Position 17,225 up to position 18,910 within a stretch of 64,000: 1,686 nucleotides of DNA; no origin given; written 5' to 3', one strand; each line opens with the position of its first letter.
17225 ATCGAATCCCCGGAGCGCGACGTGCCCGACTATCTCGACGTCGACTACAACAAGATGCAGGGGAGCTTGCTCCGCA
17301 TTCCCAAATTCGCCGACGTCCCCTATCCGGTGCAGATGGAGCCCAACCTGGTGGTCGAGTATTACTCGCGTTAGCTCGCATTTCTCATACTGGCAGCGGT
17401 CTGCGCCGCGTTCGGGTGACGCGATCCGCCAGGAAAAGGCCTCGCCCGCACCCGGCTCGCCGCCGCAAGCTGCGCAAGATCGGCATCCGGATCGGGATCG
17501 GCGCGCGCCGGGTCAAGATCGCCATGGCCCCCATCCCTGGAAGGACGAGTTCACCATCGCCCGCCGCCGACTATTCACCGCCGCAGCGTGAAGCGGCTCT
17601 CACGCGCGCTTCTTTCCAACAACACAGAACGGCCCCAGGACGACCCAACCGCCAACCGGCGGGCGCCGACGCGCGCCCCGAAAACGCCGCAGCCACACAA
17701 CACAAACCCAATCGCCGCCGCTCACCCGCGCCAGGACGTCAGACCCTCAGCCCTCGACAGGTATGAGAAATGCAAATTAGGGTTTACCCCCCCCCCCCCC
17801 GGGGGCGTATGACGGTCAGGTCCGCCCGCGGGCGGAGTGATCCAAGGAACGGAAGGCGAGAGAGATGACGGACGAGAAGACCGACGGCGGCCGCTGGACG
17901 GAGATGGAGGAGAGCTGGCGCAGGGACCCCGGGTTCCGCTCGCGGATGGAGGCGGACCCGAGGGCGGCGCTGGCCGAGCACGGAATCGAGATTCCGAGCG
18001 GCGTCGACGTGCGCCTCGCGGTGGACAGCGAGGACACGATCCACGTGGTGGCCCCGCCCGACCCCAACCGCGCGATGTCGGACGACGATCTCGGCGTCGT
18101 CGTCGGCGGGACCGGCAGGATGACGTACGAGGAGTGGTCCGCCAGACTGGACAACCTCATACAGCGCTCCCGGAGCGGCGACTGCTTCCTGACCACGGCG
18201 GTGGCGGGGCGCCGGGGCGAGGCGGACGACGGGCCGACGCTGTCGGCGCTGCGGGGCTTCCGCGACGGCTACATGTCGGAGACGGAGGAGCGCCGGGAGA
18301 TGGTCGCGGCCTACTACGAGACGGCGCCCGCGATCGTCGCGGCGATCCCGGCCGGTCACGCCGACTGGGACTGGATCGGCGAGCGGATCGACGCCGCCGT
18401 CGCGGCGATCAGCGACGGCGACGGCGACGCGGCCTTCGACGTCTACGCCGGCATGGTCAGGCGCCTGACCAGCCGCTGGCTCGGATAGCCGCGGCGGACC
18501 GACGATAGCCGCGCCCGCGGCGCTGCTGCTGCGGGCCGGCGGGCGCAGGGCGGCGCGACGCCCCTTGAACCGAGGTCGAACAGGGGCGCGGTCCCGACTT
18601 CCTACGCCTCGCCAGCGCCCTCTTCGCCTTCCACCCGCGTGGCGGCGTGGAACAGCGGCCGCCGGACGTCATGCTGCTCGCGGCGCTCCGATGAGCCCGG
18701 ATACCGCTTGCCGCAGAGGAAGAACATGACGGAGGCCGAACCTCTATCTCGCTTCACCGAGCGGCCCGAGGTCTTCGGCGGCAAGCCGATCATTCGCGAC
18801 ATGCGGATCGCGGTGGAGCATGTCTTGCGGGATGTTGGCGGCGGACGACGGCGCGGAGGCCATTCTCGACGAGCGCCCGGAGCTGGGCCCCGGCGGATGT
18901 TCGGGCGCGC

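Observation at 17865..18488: Orphan NHLP (nitrile-hydratase-leader-peptide) precursor whose Gly-Gly leader is fused to a 125-aa folded-looking domain, with no maturase or exporter nearby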

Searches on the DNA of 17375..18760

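Call 84: search_rna_families(source=window, start=17375, end=18760, threshold=evalue, max_evalue=1)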
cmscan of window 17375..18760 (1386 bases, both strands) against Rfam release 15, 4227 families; matches with E-value up to 1: 2.
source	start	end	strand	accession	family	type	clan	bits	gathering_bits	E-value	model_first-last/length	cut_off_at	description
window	18485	18545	+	RF01722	Pyrobac-1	Gene; sRNA;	-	23.6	40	0.14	1-60/60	no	Pyrobac-1 RNA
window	18392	18423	-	RF00498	EAV_LTH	Cis-reg; leader;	-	20.4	70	0.068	1-45/45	no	Equine arteritis virus leader TRS hairpin (LTH)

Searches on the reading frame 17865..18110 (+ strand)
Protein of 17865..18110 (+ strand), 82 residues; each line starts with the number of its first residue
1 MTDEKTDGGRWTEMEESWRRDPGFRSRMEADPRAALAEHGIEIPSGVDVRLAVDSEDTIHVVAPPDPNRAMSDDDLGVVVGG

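Call 4: search_protein_families(library=ncbifam, proteins=[window:17865-18110:+], max_evalue=1)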
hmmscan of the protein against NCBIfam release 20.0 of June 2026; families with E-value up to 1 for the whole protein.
seq(82 aa): 10 families
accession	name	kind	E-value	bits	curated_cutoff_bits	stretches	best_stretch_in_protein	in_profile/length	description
TIGR03793.1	leader_NHLP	domain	4.5e-11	42.4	50.9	1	19-82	14-77/77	NHLP leader peptide family RiPP precursor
TIGR01323.1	nitrile_alph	equivalog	3.3e-07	30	249.85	1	17-76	110-171/189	nitrile hydratase subunit alpha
TIGR03887.1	thiocyan_alph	equivalog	6.7e-07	29.3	291.45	1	16-76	120-182/200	thiocyanate hydrolase subunit gamma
TIGR04351.1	TOMM_nitrile_2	subfamily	1.7e-06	27.5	65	1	20-48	11-39/48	TIGR04351 family putative TOMM peptide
TIGR04509.1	mod_pep_NH_fam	subfamily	0.00018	21.5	34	1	21-53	17-50/87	NHLP-related RiPP peptide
NF038399.1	NH_RiPP_Os17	domain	0.00079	19.5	40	1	21-42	13-34/63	Os1348 family NHLP clan protein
NF038175.1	IniB_NTERM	domain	0.03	14.3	40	1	20-42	11-33/49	IniB N-terminal domain-containing protein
TIGR03898.1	lanti_MRSA_kill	subfamily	0.04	13.9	23.5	0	17-39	5-26/44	mersacidin/lichenicidin family type 2 lantibiotic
TIGR02866.1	CoxB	equivalog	0.048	13.2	147.7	1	36-62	115-141/202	cytochrome c oxidase subunit II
TIGR04517.1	rSAM_PoyD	subfamily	0.056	12.4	325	1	15-45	8-38/446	radical SAM family RiPP maturation amino acid epimerase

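Call 5: search_protein_families(library=pfam, proteins=[window:17865-18110:+], max_evalue=1)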
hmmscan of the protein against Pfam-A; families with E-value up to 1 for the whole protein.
seq(82 aa): 3 families
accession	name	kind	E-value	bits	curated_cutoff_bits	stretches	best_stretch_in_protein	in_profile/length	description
PF02979.21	NHase_alpha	-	1.1e-07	31.9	27.2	1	17-77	110-172/184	Nitrile hydratase, alpha chain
PF14407.11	Frankia_peptide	-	0.088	13.6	48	1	21-41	12-32/63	Ribosomally synthesized peptide prototyped by Frankia Franean1_4349.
PF12949.13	HeH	-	0.18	12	28.9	1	33-45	10-22/35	HeH/LEM domain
